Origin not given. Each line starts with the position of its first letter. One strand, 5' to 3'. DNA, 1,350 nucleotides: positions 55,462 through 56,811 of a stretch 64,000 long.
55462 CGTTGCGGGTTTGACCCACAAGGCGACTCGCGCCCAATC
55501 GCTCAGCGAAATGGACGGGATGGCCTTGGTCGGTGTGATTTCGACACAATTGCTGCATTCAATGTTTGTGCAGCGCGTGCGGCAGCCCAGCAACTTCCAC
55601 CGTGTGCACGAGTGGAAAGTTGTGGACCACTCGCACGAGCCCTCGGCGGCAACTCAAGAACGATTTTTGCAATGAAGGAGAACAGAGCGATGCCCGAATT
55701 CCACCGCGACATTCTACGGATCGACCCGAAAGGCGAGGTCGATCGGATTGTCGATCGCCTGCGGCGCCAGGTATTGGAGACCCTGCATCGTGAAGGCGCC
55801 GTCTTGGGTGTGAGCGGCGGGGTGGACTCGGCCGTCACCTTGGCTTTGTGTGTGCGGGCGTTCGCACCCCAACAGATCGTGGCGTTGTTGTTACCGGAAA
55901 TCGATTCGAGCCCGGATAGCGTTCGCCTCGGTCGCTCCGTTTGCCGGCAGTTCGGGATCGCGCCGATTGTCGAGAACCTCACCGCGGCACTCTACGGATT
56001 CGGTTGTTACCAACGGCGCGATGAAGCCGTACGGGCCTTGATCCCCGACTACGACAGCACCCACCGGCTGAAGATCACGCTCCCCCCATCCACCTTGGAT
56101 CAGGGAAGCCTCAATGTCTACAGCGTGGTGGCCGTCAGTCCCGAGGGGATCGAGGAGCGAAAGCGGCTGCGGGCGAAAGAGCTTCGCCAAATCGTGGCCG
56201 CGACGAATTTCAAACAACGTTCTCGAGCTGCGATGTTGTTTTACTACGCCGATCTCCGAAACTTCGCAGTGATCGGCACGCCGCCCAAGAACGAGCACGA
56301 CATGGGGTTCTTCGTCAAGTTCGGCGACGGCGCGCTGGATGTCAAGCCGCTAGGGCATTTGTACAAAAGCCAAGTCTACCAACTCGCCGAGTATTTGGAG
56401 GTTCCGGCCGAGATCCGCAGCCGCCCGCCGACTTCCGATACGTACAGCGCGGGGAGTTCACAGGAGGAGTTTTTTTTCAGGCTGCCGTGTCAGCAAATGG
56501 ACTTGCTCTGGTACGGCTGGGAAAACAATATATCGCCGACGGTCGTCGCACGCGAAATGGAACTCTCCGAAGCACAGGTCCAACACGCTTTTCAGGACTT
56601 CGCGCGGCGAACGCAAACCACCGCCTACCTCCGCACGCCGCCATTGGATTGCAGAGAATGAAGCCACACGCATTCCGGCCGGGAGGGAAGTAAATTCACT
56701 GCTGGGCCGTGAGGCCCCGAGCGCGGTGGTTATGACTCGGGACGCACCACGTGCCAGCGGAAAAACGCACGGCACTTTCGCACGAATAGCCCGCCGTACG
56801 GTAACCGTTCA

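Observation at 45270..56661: Block of six carboxylate-activating enzymes plus a carrier protein and an acyltransferase: candidate uncharacterised ribosome-independent ligase pathway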

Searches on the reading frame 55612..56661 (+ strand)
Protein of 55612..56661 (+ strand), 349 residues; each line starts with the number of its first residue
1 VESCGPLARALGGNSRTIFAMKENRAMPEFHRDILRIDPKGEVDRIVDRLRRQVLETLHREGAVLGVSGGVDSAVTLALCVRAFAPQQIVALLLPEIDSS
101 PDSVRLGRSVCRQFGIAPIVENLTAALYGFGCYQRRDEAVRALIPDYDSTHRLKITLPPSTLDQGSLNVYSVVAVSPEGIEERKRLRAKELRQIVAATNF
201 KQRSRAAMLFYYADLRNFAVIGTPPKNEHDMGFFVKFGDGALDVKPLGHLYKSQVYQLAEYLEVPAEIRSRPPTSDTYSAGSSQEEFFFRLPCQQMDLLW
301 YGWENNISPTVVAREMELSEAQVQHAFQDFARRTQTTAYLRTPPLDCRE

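Call 4: search_protein_families(library=pfam, proteins=[window:55612-56661:+], max_evalue=0.01)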
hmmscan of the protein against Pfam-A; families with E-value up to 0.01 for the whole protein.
window:55612-56661:+ (349 aa): 1 family
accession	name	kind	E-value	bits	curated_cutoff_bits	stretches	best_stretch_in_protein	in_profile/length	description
PF02540.23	NAD_synthase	-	5.5e-43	147.3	21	2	189-328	93-230/242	NAD synthase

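Call 5: search_protein_families(library=ncbifam, proteins=[window:55612-56661:+], max_evalue=0.01)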
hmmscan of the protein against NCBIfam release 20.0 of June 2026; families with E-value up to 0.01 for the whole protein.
window:55612-56661:+ (349 aa): 10 families
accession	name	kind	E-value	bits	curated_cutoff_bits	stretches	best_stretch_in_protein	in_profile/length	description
NF002048.0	PRK00876.1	subfamily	1.6e-129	431.5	313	1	29-346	6-322/330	NAD(+) synthase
NF010587.0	PRK13980.1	equivalog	2.9e-45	154.5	255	2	193-344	109-255/267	NAD+ synthase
TIGR00552.1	nadE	equivalog_domain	1.5e-40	139.1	63.65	2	179-280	91-192/251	NAD(+) synthase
NF001979.1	PRK00768.1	equivalog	3.9e-25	88.8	250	2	193-277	128-212/266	NAD(+) synthase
NF010588.0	PRK13981.1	equivalog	7e-17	61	479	2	61-117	286-342/546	NAD+ synthase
NF000848.1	PRK00074.1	equivalog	2.1e-07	29.9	400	1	25-92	178-245/512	glutamine-hydrolyzing GMP synthase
TIGR00884.1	guaA_Cterm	equivalog_domain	2.3e-06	27.1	338.75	0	46-86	2-42/310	glutamine-hydrolyzing GMP synthase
NF002730.0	PRK02628.1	equivalog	7.6e-05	21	473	1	53-103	352-407/677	NAD(+) synthase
TIGR00268.2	TIGR00268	equivalog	0.0086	15.4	150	0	61-93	13-46/259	ATP-dependent sacrificial sulfur transferase LarE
TIGR00420.1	trmU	equivalog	0.0086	15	236.95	0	64-123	4-71/351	tRNA 2-thiouridine(34) synthase MnmA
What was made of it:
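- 55690..56661 (+): g9, NadE-family PP-loop ATP pyrophosphatase with an inserted beta segment. NF002048 scores 431.5, above its 313 cut-off (call 5).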

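Call 22: find_homologous_proteins(query=window:55690-56661:+, max_evalue=0.00001)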
Query window:55690-56661:+ (323 aa): 7497 proteins with E <= 0.00001 among 8000 candidates; the best 120 are listed.
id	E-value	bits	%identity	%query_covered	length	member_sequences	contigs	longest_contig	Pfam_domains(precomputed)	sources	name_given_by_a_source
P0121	2.7e-214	728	100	100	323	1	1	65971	PF02540.24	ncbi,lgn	-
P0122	5.6e-167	572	87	88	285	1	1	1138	PF02540.24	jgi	jgi:NAD+ synthase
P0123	6.0e-147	507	68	99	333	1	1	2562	PF02540.24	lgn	-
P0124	2.0e-146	505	68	99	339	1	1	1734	PF02540.24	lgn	-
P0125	5.6e-146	503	68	99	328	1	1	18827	PF02540.24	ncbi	-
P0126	2.7e-145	501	67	98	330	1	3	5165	PF02540.24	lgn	-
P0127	1.2e-144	499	67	99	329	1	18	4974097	PF02540.24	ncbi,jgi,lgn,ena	ncbi:MAG: NAD(+) synthase [Thermoguttaceae bacterium]|jgi:NAD+ synthase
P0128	3.3e-144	498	69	98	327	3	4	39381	PF02540.24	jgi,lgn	jgi:NAD+ synthase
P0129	5.2e-144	497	67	99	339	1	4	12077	PF02540.24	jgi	jgi:NAD+ synthase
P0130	1.2e-143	496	67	98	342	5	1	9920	PF02540.24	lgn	-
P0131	1.2e-143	496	67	99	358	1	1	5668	PF02540.24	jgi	jgi:NAD+ synthase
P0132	2.3e-143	495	66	98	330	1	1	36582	PF02540.24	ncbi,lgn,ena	-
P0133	2.4e-143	495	66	98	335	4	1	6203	PF02540.24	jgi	jgi:NAD+ synthase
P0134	2.9e-143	495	67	100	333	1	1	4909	PF02540.24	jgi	jgi:NAD+ synthase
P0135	5.4e-143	494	68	98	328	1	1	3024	PF02540.24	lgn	-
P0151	6.6e-141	487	66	98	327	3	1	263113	PF02540.24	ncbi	ncbi:MAG: NAD(+) synthase [Candidatus Promineifilaceae bacterium]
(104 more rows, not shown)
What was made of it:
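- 55690..56661 (+): 7497 homologs (call 22).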

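Call 23: find_encoding_contigs(protein=P0127, flank=10000, max_places=3)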
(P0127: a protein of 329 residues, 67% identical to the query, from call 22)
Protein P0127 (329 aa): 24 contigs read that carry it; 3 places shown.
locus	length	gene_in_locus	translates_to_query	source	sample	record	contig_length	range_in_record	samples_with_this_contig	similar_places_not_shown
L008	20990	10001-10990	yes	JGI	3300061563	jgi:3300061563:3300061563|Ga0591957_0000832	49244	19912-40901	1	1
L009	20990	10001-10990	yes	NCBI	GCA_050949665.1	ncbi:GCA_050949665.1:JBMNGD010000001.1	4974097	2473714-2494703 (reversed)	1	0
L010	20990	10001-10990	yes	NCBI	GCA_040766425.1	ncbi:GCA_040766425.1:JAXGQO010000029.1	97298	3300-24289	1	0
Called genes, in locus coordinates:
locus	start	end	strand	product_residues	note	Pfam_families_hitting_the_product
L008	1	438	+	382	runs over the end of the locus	PF00535:Glycos_transf_2, PF13641:Glyco_tranf_2_3, PF13632:Glyco_trans_2_3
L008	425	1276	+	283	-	PF12146:Hydrolase_4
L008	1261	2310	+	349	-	PF00561:Abhydrolase_1 (weak), PF12146:Hydrolase_4 (weak), PF12697:Abhydrolase_6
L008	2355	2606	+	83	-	-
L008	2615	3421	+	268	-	PF00657:Lipase_GDSL (weak)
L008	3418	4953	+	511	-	PF00501:AMP-binding, PF13193:AMP-binding_C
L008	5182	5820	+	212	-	-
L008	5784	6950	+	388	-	PF13480:Acetyltransf_6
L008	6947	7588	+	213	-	PF01522:Polysacc_deac_1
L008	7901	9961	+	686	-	PF13522:GATase_6, PF13537:GATase_7, PF00733:Asn_synthase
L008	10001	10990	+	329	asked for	PF02540:NAD_synthase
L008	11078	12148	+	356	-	-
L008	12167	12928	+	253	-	PF02698:DUF218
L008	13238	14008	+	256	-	PF05050:Methyltransf_21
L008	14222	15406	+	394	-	PF13439:Glyco_transf_4 (weak), PF00534:Glycos_transf_1, PF13692:Glyco_trans_1_4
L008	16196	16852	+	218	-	-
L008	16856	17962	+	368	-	PF02350:Epimerase_2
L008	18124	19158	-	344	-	PF01261:AP_endonuc_2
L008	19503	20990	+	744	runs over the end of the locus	PF13229:Beta_helix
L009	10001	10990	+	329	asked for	PF02540:NAD_synthase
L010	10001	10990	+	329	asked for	PF02540:NAD_synthase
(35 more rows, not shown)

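Call 24: find_encoding_contigs(protein=P0151, flank=10000, max_places=2)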
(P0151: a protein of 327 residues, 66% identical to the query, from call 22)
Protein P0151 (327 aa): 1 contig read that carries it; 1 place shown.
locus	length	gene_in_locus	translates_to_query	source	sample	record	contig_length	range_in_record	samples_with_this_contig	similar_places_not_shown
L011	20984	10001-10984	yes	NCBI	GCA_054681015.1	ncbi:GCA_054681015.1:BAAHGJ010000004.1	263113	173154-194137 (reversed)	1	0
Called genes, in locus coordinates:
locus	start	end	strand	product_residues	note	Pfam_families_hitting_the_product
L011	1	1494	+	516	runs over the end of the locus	PF09587:PGA_cap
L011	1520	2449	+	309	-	PF00850:Hist_deacetyl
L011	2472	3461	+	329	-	PF00890:FAD_binding_2, PF01266:DAO, PF01494:FAD_binding_3 (weak), PF03486:HI0933_like, PF07992:Pyr_redox_2 (weak), PF12831:FAD_oxidored, PF13450:NAD_binding_8, PF01593:Amino_oxidase, +1 more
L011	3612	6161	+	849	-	PF00668:Condensation, PF00550:PP-binding, PF00561:Abhydrolase_1 (weak), PF00975:Thioesterase, PF12697:Abhydrolase_6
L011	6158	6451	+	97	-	-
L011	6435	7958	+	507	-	PF00501:AMP-binding, PF13193:AMP-binding_C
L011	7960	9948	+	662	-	PF13522:GATase_6, PF13537:GATase_7, PF00733:Asn_synthase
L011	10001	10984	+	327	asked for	PF02540:NAD_synthase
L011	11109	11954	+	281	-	PF00891:Methyltransf_2 (weak), PF05175:MTS, PF13489:Methyltransf_23 (faint), PF06325:PrmA (weak), PF12847:Methyltransf_18 (faint), PF13847:Methyltransf_31, PF08242:Methyltransf_12 (weak), PF13649:Methyltransf_25, +1 more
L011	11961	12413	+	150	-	PF12680:SnoaL_2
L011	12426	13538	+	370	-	PF01757:Acyl_transf_3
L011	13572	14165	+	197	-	-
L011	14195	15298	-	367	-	PF00923:TAL_FSA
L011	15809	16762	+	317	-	PF02899:Phage_int_SAM_1 (weak), PF13495:Phage_int_SAM_4 (weak)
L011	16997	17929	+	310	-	PF12838:Fer4_7 (faint), PF13187:Fer4_9 (faint), PF13247:Fer4_11, PF00037:Fer4, PF12797:Fer4_2 (weak), PF12837:Fer4_6, PF13237:Fer4_10, PF13247:Fer4_11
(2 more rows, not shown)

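Call 25: search_solved_structures(query=window:55690-56661:+, max_evalue=0.001, show_alignments=1)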
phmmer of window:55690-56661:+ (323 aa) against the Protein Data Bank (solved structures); distinct sequences matched with E-value up to 0.001: 20.
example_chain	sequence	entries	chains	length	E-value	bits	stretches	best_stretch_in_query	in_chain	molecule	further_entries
3fiu_A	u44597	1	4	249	1.1e-22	83.6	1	164-261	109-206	NH(3)-dependent NAD(+) synthetase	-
3p52_A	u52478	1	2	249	7.7e-22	80.8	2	162-263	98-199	NH(3)-dependent NAD(+) synthetase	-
1xng_A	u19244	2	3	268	2.1e-21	79.4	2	170-261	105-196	NH(3)-dependent NAD(+) synthetase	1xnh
2e18_A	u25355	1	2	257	4.9e-21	78.2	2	172-298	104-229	NH(3)-dependent NAD(+) synthetase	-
3q4g_A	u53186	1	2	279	2.4e-15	59.5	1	173-274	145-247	NH(3)-dependent NAD(+) synthetase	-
5wp0_A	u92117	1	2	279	1.5e-14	56.9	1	169-254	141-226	NH(3)-dependent NAD(+) synthetase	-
4xfd_A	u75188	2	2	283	2.7e-13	52.8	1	152-252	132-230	NH(3)-dependent NAD(+) synthetase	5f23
4q16_A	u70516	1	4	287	4.8e-13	51.9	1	162-253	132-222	NH(3)-dependent NAD(+) synthetase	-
3dpi_A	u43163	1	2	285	5.8e-13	51.7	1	170-272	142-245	NAD+ synthetase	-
1wxe_A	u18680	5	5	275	7.3e-12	48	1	159-254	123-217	NH(3)-dependent NAD(+) synthetase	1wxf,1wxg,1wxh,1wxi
6kv3_A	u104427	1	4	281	9.3e-12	47.7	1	173-251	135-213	NH(3)-dependent NAD(+) synthetase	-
3hmq_A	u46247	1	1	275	1.3e-11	47.3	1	159-252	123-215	NH(3)-dependent NAD(+) synthetase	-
1ee1_A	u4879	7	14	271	3.5e-11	45.8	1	173-258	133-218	NH(3)-DEPENDENT NAD(+) SYNTHETASE | NAD SYNTHETASE | PROTEIN (NAD SYNTHETASE)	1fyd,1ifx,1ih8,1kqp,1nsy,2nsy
2pz8_A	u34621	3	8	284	3.7e-11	45.7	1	173-271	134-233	NH(3)-dependent NAD(+) synthetase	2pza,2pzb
5huh_A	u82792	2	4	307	4.2e-11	45.5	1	172-252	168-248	NH(3)-dependent NAD(+) synthetase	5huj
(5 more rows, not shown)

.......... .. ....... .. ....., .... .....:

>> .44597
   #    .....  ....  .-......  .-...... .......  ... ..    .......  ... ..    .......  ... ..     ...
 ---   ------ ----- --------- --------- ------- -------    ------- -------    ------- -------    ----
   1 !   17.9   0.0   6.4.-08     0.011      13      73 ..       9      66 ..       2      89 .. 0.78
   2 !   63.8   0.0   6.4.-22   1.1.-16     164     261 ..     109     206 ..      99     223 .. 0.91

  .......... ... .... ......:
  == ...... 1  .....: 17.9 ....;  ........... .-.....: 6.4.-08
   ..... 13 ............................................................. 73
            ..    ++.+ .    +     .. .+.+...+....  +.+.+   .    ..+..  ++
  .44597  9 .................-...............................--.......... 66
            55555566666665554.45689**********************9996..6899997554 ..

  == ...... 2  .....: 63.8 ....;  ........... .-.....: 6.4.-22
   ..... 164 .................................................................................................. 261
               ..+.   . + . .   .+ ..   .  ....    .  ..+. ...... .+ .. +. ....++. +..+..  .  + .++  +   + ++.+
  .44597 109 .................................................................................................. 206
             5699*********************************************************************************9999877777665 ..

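Call 28: find_related_loci(query=A1, collection=genome_contigs, flank=10000)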
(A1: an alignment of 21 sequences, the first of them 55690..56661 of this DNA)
Query A1 (323 aa) in genome_contigs; peptide patterns used: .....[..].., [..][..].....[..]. (x = any residue, [..] = any of these).
600 stretches matched a pattern (row limit reached: there are more); 539 encode a relative of the query (tblastn E <= 1e-3); the best 80 are kept; 80 distinct loci.
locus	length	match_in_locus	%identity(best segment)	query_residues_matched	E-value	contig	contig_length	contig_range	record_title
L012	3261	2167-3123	66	1-319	2e-155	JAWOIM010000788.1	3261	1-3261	MAG: Chloroflexota bacterium isolate CWP5-2.bin.34 k191_2640918, whole genome shotgun sequence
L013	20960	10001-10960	63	4-323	2e-144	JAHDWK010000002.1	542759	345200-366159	MAG: Anaerolineae bacterium isolate CHL1 NODE_18_length_542759_cov_204.207940, whole genome shotgun sequence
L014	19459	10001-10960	64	4-323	1e-143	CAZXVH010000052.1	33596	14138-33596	MAG TPA_asm: uncultured Ardenticatenaceae bacterium isolate binchicken_co235_31 genome assembly, contig: NODE_3084_lengt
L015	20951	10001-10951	64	3-319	2e-142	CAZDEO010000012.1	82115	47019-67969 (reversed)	MAG TPA_asm: uncultured Anaerolinea sp. isolate SRP304446_co1_155 genome assembly, contig: NODE_154_length_82115_cov_13.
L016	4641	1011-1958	64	4-319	2e-143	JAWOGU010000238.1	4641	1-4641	MAG: Chloroflexota bacterium isolate CWP4-1.bin.112 k191_1596179, whole genome shotgun sequence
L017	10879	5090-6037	67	4-319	2e-140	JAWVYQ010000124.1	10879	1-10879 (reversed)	MAG: Candidatus Promineifilaceae bacterium isolate HN14.bin.7 k141_69917_length_10879_cov_23.4984, whole genome shotgun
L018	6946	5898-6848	68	3-319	1e-138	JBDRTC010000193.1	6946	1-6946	MAG: Planctomycetota bacterium isolate MEGAHIT-group-3.47 k141_20077, whole genome shotgun sequence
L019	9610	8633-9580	66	4-319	7e-138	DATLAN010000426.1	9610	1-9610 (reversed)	MAG TPA_asm: Thermoguttaceae bacterium isolate SMAG_U14272 k141_2723714, whole genome shotgun sequence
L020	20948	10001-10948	65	4-319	9e-137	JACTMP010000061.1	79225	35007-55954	MAG: Chloroflexota bacterium isolate BJ8 scaffold_313, whole genome shotgun sequence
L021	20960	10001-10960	64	4-323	1e-136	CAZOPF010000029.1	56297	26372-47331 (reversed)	MAG TPA_asm: uncultured Ardenticatenaceae bacterium isolate binchicken_co274_488 genome assembly, contig: NODE_1469_leng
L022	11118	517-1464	68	4-319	4e-135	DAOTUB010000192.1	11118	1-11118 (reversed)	MAG TPA_asm: Anaerolineae bacterium isolate F17_41 k129_691259, whole genome shotgun sequence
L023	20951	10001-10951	64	3-319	1e-133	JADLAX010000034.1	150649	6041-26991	MAG: Anaerolineae bacterium isolate SJ142 c_000000518151, whole genome shotgun sequence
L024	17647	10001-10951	63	3-319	3e-133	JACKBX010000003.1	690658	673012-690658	MAG: Ardenticatenaceae bacterium isolate HK-STAS-CHLO-32 HK-STAS-CHLO-32_3, whole genome shotgun sequence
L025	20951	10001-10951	64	3-319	2e-133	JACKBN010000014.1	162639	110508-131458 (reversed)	MAG: Ardenticatenaceae bacterium isolate HK-STAS-CHLO-22 HK-STAS-CHLO-22_14, whole genome shotgun sequence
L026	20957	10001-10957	62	1-319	5e-133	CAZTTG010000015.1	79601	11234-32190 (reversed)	MAG TPA_asm: uncultured Planctomycetaceae bacterium isolate binchicken_co97_508 genome assembly, contig: NODE_1052_lengt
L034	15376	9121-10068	62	4-319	6e-128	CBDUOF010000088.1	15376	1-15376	MAG TPA_asm: uncultured Anaerolineae bacterium isolate SRR22808126_concoct_49 genome assembly, contig: ERZ25043457.2064,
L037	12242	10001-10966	57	3-322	2e-125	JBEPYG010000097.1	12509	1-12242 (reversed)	MAG: Roseiflexus sp. isolate 03V1_S199.concoct.031 NODE_3068_length_12509_cov_2.047327, whole genome shotgun sequence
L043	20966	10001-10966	56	4-323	1e-121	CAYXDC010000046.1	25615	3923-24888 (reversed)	MAG TPA_asm: uncultured Anaerolineaceae bacterium isolate binchicken_co259_227 genome assembly, contig: NODE_889_length_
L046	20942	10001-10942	52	6-319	3e-120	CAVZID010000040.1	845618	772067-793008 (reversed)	MAG: uncultured Bacteroidetes bacterium isolate MFD02416.bin.2.172 genome assembly, contig: contig_8759, whole genome sh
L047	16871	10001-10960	56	1-319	2e-119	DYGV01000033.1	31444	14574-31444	MAG TPA_asm: Anaerolinea thermophila isolate BE2012_54_8 Afr_mines_BE2012_717_length_31444_cov_3_164230, whole genome sh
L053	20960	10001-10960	55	3-320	1e-118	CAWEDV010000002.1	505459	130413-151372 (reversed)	MAG: uncultured Chloroflexia bacterium isolate MFD03804.bin.1.278 genome assembly, contig: contig_16271, whole genome sh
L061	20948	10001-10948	51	4-319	4e-117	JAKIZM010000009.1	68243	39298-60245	MAG: Bacteroidetes bacterium isolate UR.bin72 UR_contig_734, whole genome shotgun sequence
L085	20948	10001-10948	50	4-319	2e-110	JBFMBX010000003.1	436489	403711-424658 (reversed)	MAG: Chloroflexota bacterium isolate MAG175 MAG175_3, whole genome shotgun sequence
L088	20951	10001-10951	52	4-320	3e-115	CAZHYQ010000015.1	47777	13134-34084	MAG TPA_asm: uncultured Longilinea sp. isolate SRP216815_co1_181 genome assembly, contig: NODE_790_length_47777_cov_14.1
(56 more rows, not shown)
